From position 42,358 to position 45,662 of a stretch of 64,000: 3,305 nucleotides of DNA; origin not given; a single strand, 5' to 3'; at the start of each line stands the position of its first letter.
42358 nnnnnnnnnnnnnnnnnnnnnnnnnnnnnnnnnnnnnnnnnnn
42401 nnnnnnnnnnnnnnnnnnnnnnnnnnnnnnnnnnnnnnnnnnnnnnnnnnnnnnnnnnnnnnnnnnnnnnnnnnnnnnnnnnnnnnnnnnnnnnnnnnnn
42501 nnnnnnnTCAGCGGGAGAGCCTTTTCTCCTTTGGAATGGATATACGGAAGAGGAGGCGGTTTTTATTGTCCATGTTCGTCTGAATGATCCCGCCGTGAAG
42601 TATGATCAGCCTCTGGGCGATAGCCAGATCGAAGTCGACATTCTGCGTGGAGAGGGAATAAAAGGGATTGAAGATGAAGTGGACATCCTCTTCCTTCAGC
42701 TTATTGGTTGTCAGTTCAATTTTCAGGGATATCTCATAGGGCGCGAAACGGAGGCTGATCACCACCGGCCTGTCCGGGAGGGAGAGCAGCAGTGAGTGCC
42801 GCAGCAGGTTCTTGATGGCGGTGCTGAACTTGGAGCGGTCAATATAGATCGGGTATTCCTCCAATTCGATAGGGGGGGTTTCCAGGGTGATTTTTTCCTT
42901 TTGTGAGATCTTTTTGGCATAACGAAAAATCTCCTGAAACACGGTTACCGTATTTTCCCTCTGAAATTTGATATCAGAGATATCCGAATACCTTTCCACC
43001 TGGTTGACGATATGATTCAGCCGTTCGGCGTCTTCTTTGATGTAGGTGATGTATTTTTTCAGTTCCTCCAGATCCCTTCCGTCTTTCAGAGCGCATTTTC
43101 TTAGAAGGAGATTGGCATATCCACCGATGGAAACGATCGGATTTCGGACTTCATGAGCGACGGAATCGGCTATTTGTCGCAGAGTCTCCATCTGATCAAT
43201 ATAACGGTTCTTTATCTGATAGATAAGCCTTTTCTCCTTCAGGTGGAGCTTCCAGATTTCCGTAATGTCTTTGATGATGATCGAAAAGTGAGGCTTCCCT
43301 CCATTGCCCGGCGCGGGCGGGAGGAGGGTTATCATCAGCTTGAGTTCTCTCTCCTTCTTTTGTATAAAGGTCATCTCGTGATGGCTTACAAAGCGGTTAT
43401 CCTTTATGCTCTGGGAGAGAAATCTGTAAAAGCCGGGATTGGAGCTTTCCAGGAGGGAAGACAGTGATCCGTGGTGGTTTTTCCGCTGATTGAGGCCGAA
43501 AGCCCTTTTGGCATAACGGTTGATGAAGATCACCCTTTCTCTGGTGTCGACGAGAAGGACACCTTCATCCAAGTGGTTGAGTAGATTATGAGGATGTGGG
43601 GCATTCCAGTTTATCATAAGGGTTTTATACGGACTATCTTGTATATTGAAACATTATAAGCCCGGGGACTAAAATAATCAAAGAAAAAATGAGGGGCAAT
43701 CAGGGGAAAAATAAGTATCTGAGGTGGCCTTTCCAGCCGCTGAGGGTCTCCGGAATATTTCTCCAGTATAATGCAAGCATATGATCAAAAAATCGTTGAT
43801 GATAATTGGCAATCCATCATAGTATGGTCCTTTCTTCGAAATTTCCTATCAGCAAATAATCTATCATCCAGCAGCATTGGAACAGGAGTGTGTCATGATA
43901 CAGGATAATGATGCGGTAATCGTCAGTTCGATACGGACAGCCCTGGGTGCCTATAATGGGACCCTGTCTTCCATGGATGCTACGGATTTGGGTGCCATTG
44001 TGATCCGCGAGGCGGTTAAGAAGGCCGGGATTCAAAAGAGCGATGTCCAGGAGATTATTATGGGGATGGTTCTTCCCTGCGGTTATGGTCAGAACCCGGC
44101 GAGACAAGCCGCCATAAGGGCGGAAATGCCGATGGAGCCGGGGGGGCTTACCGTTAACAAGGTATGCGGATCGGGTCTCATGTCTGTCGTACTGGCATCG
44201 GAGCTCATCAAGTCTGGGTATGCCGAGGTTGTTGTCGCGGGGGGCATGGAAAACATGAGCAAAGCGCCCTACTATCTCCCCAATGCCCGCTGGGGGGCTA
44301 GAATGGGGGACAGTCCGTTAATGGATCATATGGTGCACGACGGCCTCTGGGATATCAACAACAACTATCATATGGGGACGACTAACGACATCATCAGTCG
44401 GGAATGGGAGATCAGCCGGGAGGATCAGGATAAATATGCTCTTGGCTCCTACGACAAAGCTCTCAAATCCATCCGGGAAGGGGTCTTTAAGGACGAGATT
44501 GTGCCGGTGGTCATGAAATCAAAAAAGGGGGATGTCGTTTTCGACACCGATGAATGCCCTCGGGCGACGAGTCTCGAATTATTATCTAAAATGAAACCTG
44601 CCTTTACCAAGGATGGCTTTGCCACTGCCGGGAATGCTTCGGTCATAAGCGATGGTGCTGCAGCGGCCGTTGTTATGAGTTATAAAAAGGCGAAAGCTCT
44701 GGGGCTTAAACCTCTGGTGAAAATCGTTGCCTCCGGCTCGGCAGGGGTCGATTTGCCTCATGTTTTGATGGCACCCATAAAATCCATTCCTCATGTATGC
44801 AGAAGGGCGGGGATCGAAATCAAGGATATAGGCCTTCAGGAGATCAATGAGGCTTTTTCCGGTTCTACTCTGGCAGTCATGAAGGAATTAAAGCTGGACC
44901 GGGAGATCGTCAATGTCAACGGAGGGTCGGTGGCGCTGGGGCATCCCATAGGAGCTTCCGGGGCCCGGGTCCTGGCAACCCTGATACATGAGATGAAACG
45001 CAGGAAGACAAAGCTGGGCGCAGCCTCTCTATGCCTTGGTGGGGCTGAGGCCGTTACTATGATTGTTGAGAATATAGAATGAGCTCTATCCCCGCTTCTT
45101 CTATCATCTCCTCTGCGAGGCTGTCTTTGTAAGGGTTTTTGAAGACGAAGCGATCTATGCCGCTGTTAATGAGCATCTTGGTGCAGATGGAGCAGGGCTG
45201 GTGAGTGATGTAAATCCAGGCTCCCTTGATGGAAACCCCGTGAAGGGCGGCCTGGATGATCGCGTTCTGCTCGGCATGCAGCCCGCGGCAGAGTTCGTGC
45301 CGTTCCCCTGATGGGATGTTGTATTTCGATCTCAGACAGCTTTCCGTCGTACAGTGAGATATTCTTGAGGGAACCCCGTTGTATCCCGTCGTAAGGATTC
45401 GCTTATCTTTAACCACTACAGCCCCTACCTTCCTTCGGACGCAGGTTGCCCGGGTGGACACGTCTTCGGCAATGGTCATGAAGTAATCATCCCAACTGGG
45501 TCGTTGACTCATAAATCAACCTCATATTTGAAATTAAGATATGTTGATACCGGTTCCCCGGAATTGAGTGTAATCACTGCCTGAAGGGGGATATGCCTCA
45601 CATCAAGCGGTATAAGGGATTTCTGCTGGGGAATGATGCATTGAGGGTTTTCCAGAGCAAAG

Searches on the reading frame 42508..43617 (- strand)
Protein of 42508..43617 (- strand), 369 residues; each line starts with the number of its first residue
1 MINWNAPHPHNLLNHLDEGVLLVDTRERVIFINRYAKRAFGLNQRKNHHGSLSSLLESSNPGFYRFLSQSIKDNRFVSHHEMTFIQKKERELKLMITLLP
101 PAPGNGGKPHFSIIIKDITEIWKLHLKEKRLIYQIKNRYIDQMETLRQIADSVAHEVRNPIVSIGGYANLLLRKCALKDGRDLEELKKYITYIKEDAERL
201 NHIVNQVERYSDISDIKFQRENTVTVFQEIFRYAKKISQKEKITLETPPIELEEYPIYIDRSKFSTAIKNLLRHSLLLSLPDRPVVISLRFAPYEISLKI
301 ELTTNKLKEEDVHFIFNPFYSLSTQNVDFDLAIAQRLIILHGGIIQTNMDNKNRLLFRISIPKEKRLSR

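Call 8: search_protein_families(library=ncbifam, proteins=[window:42508-43617:-], max_evalue=0.00001)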
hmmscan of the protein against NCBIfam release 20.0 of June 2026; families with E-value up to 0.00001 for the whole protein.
window:42508-43617:- (369 aa): 25 families
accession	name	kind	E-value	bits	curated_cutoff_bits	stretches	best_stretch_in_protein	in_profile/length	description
NF008468.0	PRK11360.1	equivalog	6.9e-30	104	646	1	11-364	272-609/616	two-component system sensor histidine kinase AtoS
NF046044.1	PnpS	equivalog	1e-23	84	400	1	10-346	58-374/390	two-component system histidine kinase PnpS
TIGR02966.1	phoR_proteo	equivalog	4e-20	72.1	334.2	1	12-324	11-290/333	phosphate regulon sensor histidine kinase PhoR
NF007688.0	PRK10364.1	equivalog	5e-16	58.5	479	1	140-364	234-452/460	two-component system sensor histidine kinase ZraS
NF033092.0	HK_WalK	equivalog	1.7e-15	56.6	725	1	11-361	262-592/594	cell wall metabolism sensor histidine kinase WalK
NF033091.0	HK_VanS_ACDEFG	equivalog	7.1e-15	54.9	400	1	152-362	80-293/293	vancomycin resistance histidine kinase VanS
NF045900.1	HisKinCpxALeg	equivalog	6.7e-13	48.2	800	1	147-362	232-450/451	two-component system sensor histidine kinase CpxA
NF008312.0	PRK11100.1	equivalog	2.6e-11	43.1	356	1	145-363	255-474/477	two-component system sensor histidine kinase CreC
NF008293.1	PRK11073.1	equivalog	3.7e-11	42.9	240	1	5-206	5-184/349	nitrogen regulation protein NR(II)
NF007007.0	PRK09470.1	equivalog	1.4e-10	40.7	486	1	146-363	245-459/463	envelope stress sensor histidine kinase CpxA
NF041777.1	sens_FixL_Rhizob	equivalog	1.6e-10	40.2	850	1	12-363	128-481/485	sensor protein FixL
TIGR01386.1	cztS_silS_copS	subfamily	1.7e-10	40.5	292.55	1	142-362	237-457/457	heavy metal sensor histidine kinase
NF040750.1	tetrathio_HK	equivalog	6.1e-10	38.2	750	1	140-347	332-538/555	tetrathionate respiration histidine kinase TtrS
NF053867.1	SprKinKinDBac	equivalog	6.4e-10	38.1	775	1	136-364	276-498/500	sporulation kinase KinD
NF033093.1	HK_VicK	exception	4.5e-09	35.5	680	0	148-365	211-437/448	cell wall metabolism sensor histidine kinase VicK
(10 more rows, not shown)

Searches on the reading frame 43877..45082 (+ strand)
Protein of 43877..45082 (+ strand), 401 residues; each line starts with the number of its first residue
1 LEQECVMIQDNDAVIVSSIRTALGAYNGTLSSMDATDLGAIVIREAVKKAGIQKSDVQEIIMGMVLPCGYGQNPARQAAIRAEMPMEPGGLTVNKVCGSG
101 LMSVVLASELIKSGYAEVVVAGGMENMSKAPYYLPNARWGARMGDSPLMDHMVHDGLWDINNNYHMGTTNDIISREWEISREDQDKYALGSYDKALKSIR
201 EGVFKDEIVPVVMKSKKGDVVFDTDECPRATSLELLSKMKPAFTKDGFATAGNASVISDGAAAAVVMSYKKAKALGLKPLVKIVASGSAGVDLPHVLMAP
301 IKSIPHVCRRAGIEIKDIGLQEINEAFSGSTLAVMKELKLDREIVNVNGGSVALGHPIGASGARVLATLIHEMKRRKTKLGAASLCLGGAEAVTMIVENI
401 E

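Call 8: search_protein_families(library=ncbifam, proteins=[window:43877-45082:+], max_evalue=0.00001)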
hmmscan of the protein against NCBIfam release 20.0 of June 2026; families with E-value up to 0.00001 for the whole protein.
window:43877-45082:+ (401 aa): 41 families (the best 25 are shown)
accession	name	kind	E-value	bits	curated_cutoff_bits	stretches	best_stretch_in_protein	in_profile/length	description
NF004206.0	PRK05656.1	subfamily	2.1e-137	458.4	688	1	11-398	2-391/392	acetyl-CoA C-acetyltransferase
NF006086.0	PRK08235.1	equivalog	2.1e-130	435.4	526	1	12-397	3-390/393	acetyl-CoA C-acetyltransferase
TIGR01930.1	AcCoA-C-Actrans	subfamily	9.6e-127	423.1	240.55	1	15-398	1-385/385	acetyl-CoA C-acyltransferase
NF005404.0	PRK06954.1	subfamily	6.9e-121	404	687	1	8-398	4-395/397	acetyl-CoA C-acetyltransferase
NF006552.0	PRK09051.1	subfamily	1.2e-118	396.8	565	1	10-400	3-395/395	beta-ketothiolase BktB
NF042999.1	bketothiol_BktB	equivalog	6e-110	368.2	725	1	11-400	3-394/394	beta-ketothiolase BktB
NF005152.0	PRK06633.1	equivalog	3.7e-108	361.6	675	1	13-400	5-392/392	acetyl-CoA C-acetyltransferase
NF004853.0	PRK06205.1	subfamily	4e-105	352.1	551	1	11-400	2-403/404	acetyl-CoA C-acetyltransferase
NF042967.1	AcCoAtase_PhaA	equivalog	1.1e-101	340.9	740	1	12-399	3-395/396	acetyl-CoA acetyltransferase PhaA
NF006551.0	PRK09050.1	subfamily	7.3e-93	311.8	605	1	12-400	3-401/401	3-oxoadipyl-CoA thiolase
NF004983.0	PRK06366.1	equivalog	9.9e-93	311.2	627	1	11-400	2-387/388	acetyl-CoA C-acetyltransferase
TIGR02430.1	pcaF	equivalog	7.5e-92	308.4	597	1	12-400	2-400/400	3-oxoadipyl-CoA thiolase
NF005805.0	PRK07661.1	equivalog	1.6e-91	307.2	633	1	12-397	3-388/391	acetyl-CoA C-acetyltransferase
NF006553.0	PRK09052.1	equivalog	1.8e-88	297.3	567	1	9-399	4-398/399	acetyl-CoA C-acyltransferase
NF005033.0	PRK06445.1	equivalog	1.3e-84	284.6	511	1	31-399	29-394/395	acetyl-CoA C-acetyltransferase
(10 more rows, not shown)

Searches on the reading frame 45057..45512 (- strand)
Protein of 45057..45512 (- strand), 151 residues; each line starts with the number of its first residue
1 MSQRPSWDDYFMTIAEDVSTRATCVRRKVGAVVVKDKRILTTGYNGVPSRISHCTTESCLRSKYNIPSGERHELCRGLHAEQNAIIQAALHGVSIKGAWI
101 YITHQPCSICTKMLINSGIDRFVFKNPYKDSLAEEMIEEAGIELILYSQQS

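Call 5: find_encoding_contigs(protein=window:45057-45512:-, flank=10000, max_places=10)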
Protein window:45057-45512:- (151 aa): 6 contigs read that carry it; 6 places shown.
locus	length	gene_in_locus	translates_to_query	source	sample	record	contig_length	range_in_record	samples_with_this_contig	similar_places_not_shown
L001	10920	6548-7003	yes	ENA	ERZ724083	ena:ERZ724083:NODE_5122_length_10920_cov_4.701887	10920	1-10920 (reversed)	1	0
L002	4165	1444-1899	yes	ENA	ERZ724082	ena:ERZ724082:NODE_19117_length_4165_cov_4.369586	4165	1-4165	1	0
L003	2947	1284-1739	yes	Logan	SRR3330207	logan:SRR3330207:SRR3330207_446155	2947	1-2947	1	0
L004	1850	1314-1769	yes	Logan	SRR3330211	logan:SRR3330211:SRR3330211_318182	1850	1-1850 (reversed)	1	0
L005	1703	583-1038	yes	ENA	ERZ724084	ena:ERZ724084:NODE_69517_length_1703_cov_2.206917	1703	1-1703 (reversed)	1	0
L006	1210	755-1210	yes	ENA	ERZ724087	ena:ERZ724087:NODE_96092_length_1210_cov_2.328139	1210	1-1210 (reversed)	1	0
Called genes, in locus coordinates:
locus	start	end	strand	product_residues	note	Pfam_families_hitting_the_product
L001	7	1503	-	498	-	PF01855:POR_N, PF17147:PFOR_II, PF01558:POR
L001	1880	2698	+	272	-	-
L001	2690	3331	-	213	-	PF01300:Sua5_yciO_yrdC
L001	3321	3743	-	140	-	PF04417:DUF501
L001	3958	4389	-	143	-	PF04977:DivIC (weak)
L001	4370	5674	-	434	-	PF03952:Enolase_N, PF00113:Enolase_C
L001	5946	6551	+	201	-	-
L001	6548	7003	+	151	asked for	PF00383:dCMP_cyt_deam_1, PF14437:MafB19-deam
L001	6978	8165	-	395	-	PF00108:Thiolase_N, PF02803:Thiolase_C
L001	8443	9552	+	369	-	PF00989:PAS (weak), PF13426:PAS_9 (weak), PF00512:HisKA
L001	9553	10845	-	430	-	PF00202:Aminotran_3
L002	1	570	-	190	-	?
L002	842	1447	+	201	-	-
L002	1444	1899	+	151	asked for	PF00383:dCMP_cyt_deam_1, PF14437:MafB19-deam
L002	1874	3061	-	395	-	PF00108:Thiolase_N, PF02803:Thiolase_C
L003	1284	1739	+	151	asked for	PF00383:dCMP_cyt_deam_1, PF14437:MafB19-deam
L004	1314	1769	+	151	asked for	PF00383:dCMP_cyt_deam_1, PF14437:MafB19-deam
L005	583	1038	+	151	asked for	PF00383:dCMP_cyt_deam_1, PF14437:MafB19-deam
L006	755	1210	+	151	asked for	PF00383:dCMP_cyt_deam_1, PF14437:MafB19-deam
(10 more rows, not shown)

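Call 8: search_protein_families(library=ncbifam, proteins=[window:45057-45512:-], max_evalue=0.00001)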
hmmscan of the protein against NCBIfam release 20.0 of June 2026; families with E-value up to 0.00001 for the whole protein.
window:45057-45512:- (151 aa): 4 families
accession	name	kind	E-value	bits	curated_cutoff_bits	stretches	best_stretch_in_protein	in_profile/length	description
TIGR02571.1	ComEB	equivalog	1.1e-34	119.6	219.45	1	3-144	1-135/151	ComE operon protein 2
NF041025.1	antiphage_deaminase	equivalog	3.8e-28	98.5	400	2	66-140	326-401/437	anti-phage dCTP deaminase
TIGR00326.1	eubact_ribD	equivalog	4.1e-08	32.8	156.35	0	75-143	40-115/343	bifunctional diaminohydroxyphosphoribosylaminopyrimidine deaminase/5-amino-6-(5-phosphoribosylamino)uracil reductase RibD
NF008113.2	PRK10860.1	equivalog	3.4e-07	30.2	150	0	8-125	7-104/165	tRNA adenosine(34) deaminase TadA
